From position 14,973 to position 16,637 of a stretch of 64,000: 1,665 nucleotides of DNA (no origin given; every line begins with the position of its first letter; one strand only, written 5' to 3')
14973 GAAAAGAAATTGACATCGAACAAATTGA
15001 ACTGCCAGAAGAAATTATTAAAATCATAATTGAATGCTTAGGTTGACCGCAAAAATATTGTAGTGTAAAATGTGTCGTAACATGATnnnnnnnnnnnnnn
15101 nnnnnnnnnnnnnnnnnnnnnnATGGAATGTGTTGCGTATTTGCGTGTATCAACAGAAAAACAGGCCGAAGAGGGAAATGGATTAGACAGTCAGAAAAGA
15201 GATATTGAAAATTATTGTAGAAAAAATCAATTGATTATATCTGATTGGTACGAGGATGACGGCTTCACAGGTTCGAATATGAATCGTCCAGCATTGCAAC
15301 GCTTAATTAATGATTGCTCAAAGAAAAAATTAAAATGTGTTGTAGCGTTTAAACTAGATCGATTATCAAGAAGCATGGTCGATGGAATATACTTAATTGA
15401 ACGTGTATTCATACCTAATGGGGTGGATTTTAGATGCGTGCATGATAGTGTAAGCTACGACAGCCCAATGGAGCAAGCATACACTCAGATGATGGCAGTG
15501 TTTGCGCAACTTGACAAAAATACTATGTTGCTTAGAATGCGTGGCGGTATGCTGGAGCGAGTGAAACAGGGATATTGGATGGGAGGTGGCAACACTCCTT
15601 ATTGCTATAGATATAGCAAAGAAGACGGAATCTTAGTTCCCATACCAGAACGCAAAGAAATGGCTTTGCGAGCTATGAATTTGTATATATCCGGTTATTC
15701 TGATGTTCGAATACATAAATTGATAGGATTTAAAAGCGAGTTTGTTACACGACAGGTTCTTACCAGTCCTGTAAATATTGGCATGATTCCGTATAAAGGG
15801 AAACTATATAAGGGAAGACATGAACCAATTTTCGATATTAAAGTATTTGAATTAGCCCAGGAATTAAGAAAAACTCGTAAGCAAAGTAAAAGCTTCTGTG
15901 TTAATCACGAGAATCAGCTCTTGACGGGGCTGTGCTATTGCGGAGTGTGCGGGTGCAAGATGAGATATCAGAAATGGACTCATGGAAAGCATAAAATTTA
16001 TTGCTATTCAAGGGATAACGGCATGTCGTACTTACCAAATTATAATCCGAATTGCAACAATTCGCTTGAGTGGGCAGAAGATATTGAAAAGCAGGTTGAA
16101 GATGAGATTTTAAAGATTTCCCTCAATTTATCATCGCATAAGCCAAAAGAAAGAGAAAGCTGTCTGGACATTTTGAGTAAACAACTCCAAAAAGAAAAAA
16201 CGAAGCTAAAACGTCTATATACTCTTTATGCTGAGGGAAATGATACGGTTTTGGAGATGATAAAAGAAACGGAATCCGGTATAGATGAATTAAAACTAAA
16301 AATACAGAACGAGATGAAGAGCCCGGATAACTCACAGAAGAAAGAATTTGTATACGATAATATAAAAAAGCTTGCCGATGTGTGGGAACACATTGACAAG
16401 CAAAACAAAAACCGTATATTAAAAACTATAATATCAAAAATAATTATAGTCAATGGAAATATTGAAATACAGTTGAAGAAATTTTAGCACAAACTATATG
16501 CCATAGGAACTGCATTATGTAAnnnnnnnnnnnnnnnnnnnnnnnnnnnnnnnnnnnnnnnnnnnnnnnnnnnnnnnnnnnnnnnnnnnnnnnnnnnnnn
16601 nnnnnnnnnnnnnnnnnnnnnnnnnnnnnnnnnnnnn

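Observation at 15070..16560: Large serine recombinase gene bracketed by an 18-bp inverted repeat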

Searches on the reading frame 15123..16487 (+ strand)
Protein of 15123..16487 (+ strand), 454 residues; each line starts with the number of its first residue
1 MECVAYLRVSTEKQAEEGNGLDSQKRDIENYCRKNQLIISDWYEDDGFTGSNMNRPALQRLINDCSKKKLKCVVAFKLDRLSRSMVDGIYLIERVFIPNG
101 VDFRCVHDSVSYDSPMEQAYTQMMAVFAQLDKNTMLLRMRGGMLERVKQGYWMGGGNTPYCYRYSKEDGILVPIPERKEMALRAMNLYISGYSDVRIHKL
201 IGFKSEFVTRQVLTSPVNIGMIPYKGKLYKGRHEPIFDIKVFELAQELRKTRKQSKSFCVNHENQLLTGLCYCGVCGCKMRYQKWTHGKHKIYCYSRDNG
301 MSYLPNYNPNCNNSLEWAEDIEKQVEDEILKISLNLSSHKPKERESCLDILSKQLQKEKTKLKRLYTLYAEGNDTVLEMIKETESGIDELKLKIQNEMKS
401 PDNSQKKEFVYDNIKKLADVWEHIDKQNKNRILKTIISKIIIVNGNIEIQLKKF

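Call 8: search_protein_families(library=pfam, proteins=[window:15123-16487:+], max_evalue=0.01)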
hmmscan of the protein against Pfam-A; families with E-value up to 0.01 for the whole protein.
window:15123-16487:+ (454 aa): 3 families
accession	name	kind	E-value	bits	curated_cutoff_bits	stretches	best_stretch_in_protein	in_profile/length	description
PF00239.26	Resolvase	-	1.2e-32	113.5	23.3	1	4-151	2-144/145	Resolvase, N terminal domain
PF13408.12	Zn_ribbon_recom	-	6.9e-08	33.2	25.3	1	266-329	1-57/58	Recombinase zinc beta ribbon domain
PF07508.19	Recombinase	-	0.00097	19.8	21.1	1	210-252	46-102/102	Recombinase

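Call 10: find_related_loci(query=window:15123-16487:+, collection=viral_contigs, flank=6000)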
Query window:15123-16487:+ (454 aa) in viral_contigs; peptide patterns used: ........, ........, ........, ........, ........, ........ (x = any residue, [..] = any of these).
319 stretches matched a pattern; 318 encode a relative of the query (tblastn E <= 1e-3); the best 80 are kept; 80 distinct loci.
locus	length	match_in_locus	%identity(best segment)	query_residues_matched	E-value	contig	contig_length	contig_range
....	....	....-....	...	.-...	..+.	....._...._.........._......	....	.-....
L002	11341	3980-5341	100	1-454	0e+0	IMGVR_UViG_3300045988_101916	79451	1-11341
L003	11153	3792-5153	100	1-454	0e+0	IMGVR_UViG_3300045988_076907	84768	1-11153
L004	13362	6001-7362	100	1-454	0e+0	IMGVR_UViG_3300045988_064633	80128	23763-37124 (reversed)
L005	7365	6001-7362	100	1-454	0e+0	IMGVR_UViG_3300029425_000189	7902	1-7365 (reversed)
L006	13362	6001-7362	100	1-454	0e+0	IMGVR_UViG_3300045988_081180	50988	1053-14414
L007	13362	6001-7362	100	1-454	0e+0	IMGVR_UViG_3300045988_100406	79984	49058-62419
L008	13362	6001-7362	100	1-454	0e+0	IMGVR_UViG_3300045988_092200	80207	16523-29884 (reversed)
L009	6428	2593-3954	99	1-454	0e+0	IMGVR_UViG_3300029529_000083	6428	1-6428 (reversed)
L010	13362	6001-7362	99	1-454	0e+0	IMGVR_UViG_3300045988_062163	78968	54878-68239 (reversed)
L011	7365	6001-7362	99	1-454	0e+0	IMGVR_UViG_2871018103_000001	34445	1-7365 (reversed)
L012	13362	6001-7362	99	1-454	0e+0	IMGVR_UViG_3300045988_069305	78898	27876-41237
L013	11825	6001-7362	99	1-454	0e+0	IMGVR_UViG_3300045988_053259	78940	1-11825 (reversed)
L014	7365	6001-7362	99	1-454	0e+0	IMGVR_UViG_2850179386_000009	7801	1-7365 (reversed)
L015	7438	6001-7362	99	1-454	0e+0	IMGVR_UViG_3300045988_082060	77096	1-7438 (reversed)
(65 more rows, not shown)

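Call 11: search_dna_similar(query=window:15123-16484:+, collection=phages, mode=protein, max_rows=30)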
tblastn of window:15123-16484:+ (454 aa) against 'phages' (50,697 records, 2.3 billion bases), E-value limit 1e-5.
Records with a match: 708; places in all: 754; records where one place covers at least 80% of the query: 203.
Best place of each record, by identity: <60% 708.
By first word of the organism name: Streptococcus 123; Ralstonia 98; Staphylococcus 90; Bacteriophage 54; Arthrobacter 53; Escherichia 38; Streptomyces 31; Bacillus 26; Mycobacterium 24; Clostridium 16; and 55 more.
By host as written in the record: - 101; Ralstonia solanacearum 69; Staphylococcus aureus 33; Arthrobacter globiformis B-2979 32; Streptomyces griseus ATCC 10137 18; Mycobacterium smegmatis mc2 155 17; Enterococcus faecalis 14; Klebsiella pneumoniae 14; and 267 more.
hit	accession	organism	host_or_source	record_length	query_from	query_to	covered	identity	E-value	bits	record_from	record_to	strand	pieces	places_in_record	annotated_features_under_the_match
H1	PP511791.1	Dulem virus 39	Propithecus coquereli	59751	4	429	94%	41.0%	3e-92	311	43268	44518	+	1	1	integrase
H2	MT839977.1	Bacteriophage sp.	human fecal samples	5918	7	399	87%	36.8%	1e-71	251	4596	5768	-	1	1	record has no annotation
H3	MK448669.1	Streptococcus phage Javan11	Streptococcus agalactiae BSU248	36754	6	417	91%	33.3%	1e-51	193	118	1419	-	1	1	integrase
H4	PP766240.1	Streptococcus phage phiGBSVK-F1_GBSInt11.2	Streptococcus agalactiae JN_AR_GBS66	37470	6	417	91%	33.3%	1e-51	193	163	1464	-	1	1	integrase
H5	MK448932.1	Streptococcus phage Javan42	Streptococcus agalactiae ES-PW-160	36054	6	417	91%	32.7%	4e-51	191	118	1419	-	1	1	integrase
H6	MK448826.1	Streptococcus phage Javan645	Streptococcus urinalis SRR067581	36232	6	421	92%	31.8%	1e-51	193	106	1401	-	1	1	integrase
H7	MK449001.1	Streptococcus phage Javan640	Streptococcus urinalis 2285-97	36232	6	421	92%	31.8%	1e-51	193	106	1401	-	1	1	integrase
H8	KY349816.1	Streptococcus phage Str01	Streptococcus pyogenes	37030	2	410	90%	31.4%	3e-52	195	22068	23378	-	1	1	integrase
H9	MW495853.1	Streptococcus phage A1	Streptococcus pyogenes ATCC 12202-B1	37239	2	410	90%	31.4%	3e-52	195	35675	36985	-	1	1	hypothetical protein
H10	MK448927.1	Streptococcus phage Javan394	Streptococcus parauberis KRS-02083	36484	6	418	91%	30.9%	9e-53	196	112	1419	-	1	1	integrase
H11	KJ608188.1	Enterococcus phage EFC-1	Enterococcus faecalis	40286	3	396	87%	32.2%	5e-52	194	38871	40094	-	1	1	site-specific integrase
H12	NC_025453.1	Enterococcus phage EFC-1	Enterococcus faecalis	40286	3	396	87%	32.2%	5e-52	194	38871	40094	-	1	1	integrase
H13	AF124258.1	Enterococcus phage phiFC1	Enterococcus faecalis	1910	3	396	87%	32.0%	4e-53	193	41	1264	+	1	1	site-specific integrase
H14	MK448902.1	Streptococcus phage Javan308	Streptococcus mitis B6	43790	6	397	86%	32.1%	3e-50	189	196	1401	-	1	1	putative integrase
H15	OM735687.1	Stenotrophomonas phage vB_SmeS_BUCT702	Stenotrophomonas maltophilia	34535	1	405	89%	30.8%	8e-52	194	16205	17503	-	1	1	recombinase family protein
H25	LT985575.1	Bacteriophage sp.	-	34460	2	415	91%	29.9%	8e-42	164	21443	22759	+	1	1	record has no annotation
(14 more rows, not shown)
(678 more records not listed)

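Call 19: find_homologous_proteins(query=window:15123-16487:+, max_evalue=1e-30)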
Query window:15123-16487:+ (454 aa): 3131 proteins with E <= 1e-30 among 6489 candidates; the best 120 are listed.
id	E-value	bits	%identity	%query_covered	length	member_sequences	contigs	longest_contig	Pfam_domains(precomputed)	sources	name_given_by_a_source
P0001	0.0e+0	1036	99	100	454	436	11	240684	PF00239.27,PF13408.13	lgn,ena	-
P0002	3.3e-273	924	88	100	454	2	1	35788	PF00239.27,PF13408.13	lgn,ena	-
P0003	4.3e-272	921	87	100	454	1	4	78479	PF07508.20,PF00239.27,PF13408.13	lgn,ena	-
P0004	6.7e-263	890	83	100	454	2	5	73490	PF00239.27,PF13408.13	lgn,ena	-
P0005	5.5e-261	884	83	100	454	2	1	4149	PF00239.27,PF13408.13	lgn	-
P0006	7.3e-256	867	82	100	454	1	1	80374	PF00239.27,PF13408.13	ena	-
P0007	3.6e-246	835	78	100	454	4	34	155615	PF07508.20,PF00239.27,PF13408.13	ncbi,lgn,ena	-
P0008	3.4e-241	819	76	100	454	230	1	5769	PF07508.20,PF00239.27,PF13408.13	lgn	-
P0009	1.8e-235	800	76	100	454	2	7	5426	PF00239.27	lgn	-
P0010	2.3e-235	800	76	100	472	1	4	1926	PF00239.27,PF13408.13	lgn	-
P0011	3.9e-235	799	76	100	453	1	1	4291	PF00239.27,PF13408.13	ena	-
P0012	4.6e-235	799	76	100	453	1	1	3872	PF00239.27,PF13408.13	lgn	-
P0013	5.6e-235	798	75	100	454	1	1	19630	PF00239.27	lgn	-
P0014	8.7e-235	798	76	100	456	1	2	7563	PF00239.27,PF13408.13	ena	-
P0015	3.4e-234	796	75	100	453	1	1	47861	PF00239.27,PF13408.13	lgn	-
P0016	7.2e-234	795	76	100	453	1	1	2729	PF00239.27,PF13408.13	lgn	-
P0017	9.5e-234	794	76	100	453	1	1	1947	PF00239.27,PF13408.13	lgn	-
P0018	1.8e-233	793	76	100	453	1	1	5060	PF00239.27,PF13408.13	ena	-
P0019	2.7e-233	793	76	100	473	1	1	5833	PF00239.27,PF13408.13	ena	-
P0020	3.1e-233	792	76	100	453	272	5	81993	PF00239.27,PF13408.13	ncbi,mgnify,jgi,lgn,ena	mgnify:FL=1|jgi:site-specific DNA recombinase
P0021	2.2e-232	790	76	100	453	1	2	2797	PF00239.27,PF13408.13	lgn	-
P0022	2.9e-232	789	76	100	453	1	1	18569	PF00239.27,PF13408.13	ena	-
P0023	3.4e-232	789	76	100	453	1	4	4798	PF00239.27,PF13408.13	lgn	-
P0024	7.9e-232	788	76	100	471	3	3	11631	PF07508.20,PF00239.27,PF13408.13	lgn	-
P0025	8.3e-232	788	76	100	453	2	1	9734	PF00239.27,PF13408.13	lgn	-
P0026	9.4e-232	788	75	100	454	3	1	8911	PF00239.27,PF13408.13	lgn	-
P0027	1.9e-231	787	76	100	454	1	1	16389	PF07508.20,PF00239.27,PF13408.13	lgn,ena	-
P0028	2.6e-231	786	75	100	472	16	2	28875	PF00239.27,PF13408.13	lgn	-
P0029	3.0e-231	786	74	100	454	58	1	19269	PF00239.27,PF13408.13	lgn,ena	-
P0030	3.1e-231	786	74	100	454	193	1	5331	PF00239.27,PF13408.13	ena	-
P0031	4.5e-231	785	75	100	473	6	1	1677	PF00239.27,PF13408.13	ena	-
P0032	5.0e-231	785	76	100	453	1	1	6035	PF00239.27,PF13408.13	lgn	-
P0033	6.7e-231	785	75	100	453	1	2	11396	PF00239.27,PF13408.13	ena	-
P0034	8.3e-231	785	75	100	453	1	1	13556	PF00239.27,PF13408.13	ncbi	-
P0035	1.0e-230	784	74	100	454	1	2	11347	PF00239.27,PF13408.13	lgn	-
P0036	1.3e-230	784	74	100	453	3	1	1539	PF00239.27,PF13408.13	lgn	-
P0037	1.4e-230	784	73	100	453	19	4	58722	PF00239.27,PF13408.13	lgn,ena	-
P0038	1.6e-230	784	76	100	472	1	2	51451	PF00239.27,PF13408.13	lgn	-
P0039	1.9e-230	783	75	100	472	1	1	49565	PF00239.27,PF13408.13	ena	-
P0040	3.1e-230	783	74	100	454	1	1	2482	PF00239.27,PF13408.13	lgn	-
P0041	4.2e-230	782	74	100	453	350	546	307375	PF00239.27,PF13408.13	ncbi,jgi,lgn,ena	-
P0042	4.8e-230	782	74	100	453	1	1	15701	PF00239.27,PF13408.13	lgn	-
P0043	5.3e-230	782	74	100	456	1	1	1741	PF00239.27,PF13408.13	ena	-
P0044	5.5e-230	782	74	100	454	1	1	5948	PF00239.27,PF13408.13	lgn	-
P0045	5.5e-230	782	74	100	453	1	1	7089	PF00239.27,PF13408.13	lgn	-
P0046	5.7e-230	782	74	100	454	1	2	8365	PF00239.27,PF13408.13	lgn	-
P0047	6.0e-230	782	74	100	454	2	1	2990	PF00239.27,PF13408.13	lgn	-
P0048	6.0e-230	782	74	100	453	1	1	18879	PF00239.27,PF13408.13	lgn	-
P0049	6.0e-230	782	74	100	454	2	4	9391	PF07508.20,PF00239.27,PF13408.13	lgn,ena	-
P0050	6.6e-230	782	75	100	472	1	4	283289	PF00239.27,PF13408.13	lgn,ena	-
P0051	7.7e-230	781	74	100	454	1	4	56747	PF00239.27,PF13408.13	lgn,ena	-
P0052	7.7e-230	781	74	100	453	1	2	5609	PF00239.27,PF13408.13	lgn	-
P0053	8.0e-230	781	74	100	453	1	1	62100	PF00239.27,PF13408.13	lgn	-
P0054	8.7e-230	781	75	100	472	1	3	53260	PF00239.27,PF13408.13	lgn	-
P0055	1.2e-229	781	74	100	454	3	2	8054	PF00239.27,PF13408.13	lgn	-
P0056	1.8e-229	780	74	100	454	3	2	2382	PF00239.27,PF13408.13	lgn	-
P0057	2.1e-229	780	74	100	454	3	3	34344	PF00239.27,PF13408.13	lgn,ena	-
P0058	2.5e-229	780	73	100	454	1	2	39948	PF00239.27,PF13408.13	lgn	-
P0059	3.4e-229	779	74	100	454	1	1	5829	PF00239.27,PF13408.13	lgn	-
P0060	3.6e-229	779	74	100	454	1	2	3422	PF00239.27,PF13408.13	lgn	-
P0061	3.6e-229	779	74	100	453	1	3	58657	PF00239.27,PF13408.13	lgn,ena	-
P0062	5.6e-229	778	74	100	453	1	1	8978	PF00239.27,PF13408.13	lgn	-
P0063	5.6e-229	778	73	100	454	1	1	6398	PF00239.27,PF13408.13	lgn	-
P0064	6.6e-229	778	74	100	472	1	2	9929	PF00239.27,PF13408.13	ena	-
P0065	8.7e-229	778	74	100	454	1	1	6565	PF00239.27,PF13408.13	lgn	-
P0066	8.8e-229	778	73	100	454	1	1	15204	PF00239.27,PF13408.13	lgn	-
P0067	8.9e-229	778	75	100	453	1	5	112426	PF00239.27,PF13408.13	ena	-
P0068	9.4e-229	778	74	100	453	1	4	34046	PF00239.27,PF13408.13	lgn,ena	-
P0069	1.2e-228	777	74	100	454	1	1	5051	PF00239.27,PF13408.13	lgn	-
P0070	1.8e-228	777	74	100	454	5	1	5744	PF00239.27,PF13408.13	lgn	-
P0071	2.0e-228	777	74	100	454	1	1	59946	PF00239.27,PF13408.13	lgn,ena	-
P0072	2.3e-228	776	74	100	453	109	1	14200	PF00239.27,PF13408.13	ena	-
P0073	2.8e-228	776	74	100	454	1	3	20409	PF07508.20,PF00239.27,PF13408.13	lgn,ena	-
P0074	2.9e-228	776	74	100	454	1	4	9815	PF00239.27,PF13408.13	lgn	-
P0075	3.9e-228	776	73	100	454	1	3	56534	PF00239.27,PF13408.13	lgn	-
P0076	4.1e-228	776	74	100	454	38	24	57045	PF00239.27,PF13408.13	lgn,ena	-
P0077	4.5e-228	775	74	100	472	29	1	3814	PF00239.27,PF13408.13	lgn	-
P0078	6.1e-228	775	73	100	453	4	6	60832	PF07508.20,PF00239.27,PF13408.13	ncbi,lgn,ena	-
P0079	7.2e-228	775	74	100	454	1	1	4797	PF00239.27,PF13408.13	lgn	-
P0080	7.2e-228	775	73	100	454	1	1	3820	PF00239.27,PF13408.13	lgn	-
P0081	1.3e-227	774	74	100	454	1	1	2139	PF00239.27,PF13408.13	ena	-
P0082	1.4e-227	774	73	100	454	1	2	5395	PF00239.27,PF13408.13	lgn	-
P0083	1.4e-227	774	73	100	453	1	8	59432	PF00239.27,PF13408.13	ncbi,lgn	-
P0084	4.1e-227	772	75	100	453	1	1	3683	PF00239.27,PF13408.13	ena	-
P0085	1.2e-226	771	73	100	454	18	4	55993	PF00239.27,PF13408.13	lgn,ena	-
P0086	3.1e-226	769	72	100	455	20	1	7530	PF00239.27,PF13408.13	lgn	-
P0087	4.3e-226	769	73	100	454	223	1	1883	PF00239.27,PF13408.13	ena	-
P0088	4.7e-226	769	74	100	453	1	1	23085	PF07508.20,PF00239.27,PF13408.13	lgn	-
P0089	9.4e-226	768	74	100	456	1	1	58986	PF00239.27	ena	-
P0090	1.1e-225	768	74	100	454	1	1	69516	PF00239.27,PF13408.13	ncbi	ncbi:MAG: recombinase family protein [Lachnospiraceae bacterium]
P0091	1.4e-225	767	73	100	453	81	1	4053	PF00239.27,PF13408.13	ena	-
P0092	1.5e-225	767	72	100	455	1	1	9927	PF00239.27,PF13408.13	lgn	-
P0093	2.7e-225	766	73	100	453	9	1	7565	PF00239.27,PF13408.13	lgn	-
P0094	2.8e-225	766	72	100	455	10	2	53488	PF00239.27,PF13408.13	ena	-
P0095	2.9e-225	766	72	100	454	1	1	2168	PF00239.27,PF13408.13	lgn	-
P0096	4.2e-225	766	72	100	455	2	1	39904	PF07508.20,PF00239.27,PF13408.13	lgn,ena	-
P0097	7.9e-225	765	72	100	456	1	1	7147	PF00239.27,PF13408.13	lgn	-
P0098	9.2e-225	765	72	100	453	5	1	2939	PF00239.27,PF13408.13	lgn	-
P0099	1.0e-224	764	73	100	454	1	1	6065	PF07508.20,PF00239.27,PF13408.13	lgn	-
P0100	1.2e-224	764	72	100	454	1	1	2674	PF00239.27,PF13408.13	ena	-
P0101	1.2e-224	764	72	100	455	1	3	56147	PF07508.20,PF00239.27,PF13408.13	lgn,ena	-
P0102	1.2e-224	764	74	100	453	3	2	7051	PF00239.27,PF13408.13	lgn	-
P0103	1.6e-224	764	72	100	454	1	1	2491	PF00239.27,PF13408.13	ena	-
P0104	2.1e-224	763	73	100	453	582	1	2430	PF00239.27,PF13408.13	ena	-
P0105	2.8e-224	763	72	100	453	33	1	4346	PF00239.27,PF13408.13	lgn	-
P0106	4.2e-224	762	73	100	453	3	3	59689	PF00239.27,PF13408.13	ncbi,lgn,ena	-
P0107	4.4e-224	762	72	100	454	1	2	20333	PF00239.27,PF13408.13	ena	-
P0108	4.4e-224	762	73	100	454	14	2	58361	PF00239.27,PF13408.13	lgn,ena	-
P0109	6.0e-224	762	71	100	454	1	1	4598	PF00239.27,PF13408.13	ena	-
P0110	1.2e-223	761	71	100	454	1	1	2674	PF00239.27,PF13408.13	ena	-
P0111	1.4e-223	761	73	100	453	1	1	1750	PF00239.27,PF13408.13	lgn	-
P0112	2.1e-223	760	72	100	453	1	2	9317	PF07508.20,PF00239.27,PF13408.13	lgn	-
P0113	2.7e-223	760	72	100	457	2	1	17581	PF00239.27,PF13408.13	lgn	-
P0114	2.8e-223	760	72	100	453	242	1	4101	PF07508.20,PF00239.27,PF13408.13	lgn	-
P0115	2.9e-223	760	72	100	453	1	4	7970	PF00239.27,PF13408.13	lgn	-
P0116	3.4e-223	759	71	100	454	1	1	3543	PF00239.27,PF13408.13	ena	-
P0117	3.7e-223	759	71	100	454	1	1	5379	PF00239.27,PF13408.13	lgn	-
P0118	6.0e-223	759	72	100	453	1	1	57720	PF07508.20,PF00239.27,PF13408.13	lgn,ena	-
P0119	8.9e-223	758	72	100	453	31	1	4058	PF07508.20,PF00239.27,PF13408.13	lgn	-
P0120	9.6e-223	758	72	100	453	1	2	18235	PF07508.20,PF00239.27,PF13408.13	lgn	-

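Call 20: find_encoding_contigs(protein=P0001, flank=6000, max_places=8)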
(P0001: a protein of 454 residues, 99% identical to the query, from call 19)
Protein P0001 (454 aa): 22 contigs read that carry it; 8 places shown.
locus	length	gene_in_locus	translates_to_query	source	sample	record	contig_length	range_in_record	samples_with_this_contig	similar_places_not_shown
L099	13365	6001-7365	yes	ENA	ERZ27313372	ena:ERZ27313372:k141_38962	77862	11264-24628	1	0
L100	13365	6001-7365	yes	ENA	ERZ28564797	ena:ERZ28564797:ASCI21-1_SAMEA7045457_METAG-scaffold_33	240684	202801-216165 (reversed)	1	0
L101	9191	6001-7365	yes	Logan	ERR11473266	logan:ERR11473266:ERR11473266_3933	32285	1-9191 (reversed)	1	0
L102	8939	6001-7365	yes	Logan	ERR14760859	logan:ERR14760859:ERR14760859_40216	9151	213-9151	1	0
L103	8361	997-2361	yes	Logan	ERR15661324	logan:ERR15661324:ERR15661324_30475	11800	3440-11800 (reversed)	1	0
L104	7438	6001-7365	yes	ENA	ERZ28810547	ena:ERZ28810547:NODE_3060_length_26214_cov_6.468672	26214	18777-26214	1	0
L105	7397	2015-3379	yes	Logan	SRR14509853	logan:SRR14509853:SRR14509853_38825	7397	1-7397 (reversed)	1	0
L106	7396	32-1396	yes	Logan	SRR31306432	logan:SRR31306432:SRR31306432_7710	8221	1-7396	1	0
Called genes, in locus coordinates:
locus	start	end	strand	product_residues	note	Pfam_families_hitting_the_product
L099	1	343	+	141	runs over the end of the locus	PF09643:YopX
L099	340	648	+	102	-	-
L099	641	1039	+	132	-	-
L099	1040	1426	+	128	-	-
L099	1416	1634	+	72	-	-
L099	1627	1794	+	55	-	-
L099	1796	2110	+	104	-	-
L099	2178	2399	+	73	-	PF03819:MazG (weak)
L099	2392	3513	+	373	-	PF14199:DUF4317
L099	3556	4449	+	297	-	-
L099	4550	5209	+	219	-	PF00308:Bac_DnaA, PF01695:IstB_IS21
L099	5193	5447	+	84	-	-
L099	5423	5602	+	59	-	-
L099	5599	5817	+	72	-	-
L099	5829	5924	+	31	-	-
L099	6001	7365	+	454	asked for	PF00239:Resolvase, PF13408:Zn_ribbon_recom (weak)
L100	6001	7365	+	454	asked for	PF00239:Resolvase, PF13408:Zn_ribbon_recom (weak)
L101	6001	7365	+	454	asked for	PF00239:Resolvase, PF13408:Zn_ribbon_recom (weak)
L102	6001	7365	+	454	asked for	PF00239:Resolvase, PF13408:Zn_ribbon_recom (weak)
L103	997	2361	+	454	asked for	PF00239:Resolvase, PF13408:Zn_ribbon_recom (weak)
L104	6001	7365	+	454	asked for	PF00239:Resolvase, PF13408:Zn_ribbon_recom (weak)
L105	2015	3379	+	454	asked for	PF00239:Resolvase, PF13408:Zn_ribbon_recom (weak)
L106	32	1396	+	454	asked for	PF00239:Resolvase, PF13408:Zn_ribbon_recom (weak)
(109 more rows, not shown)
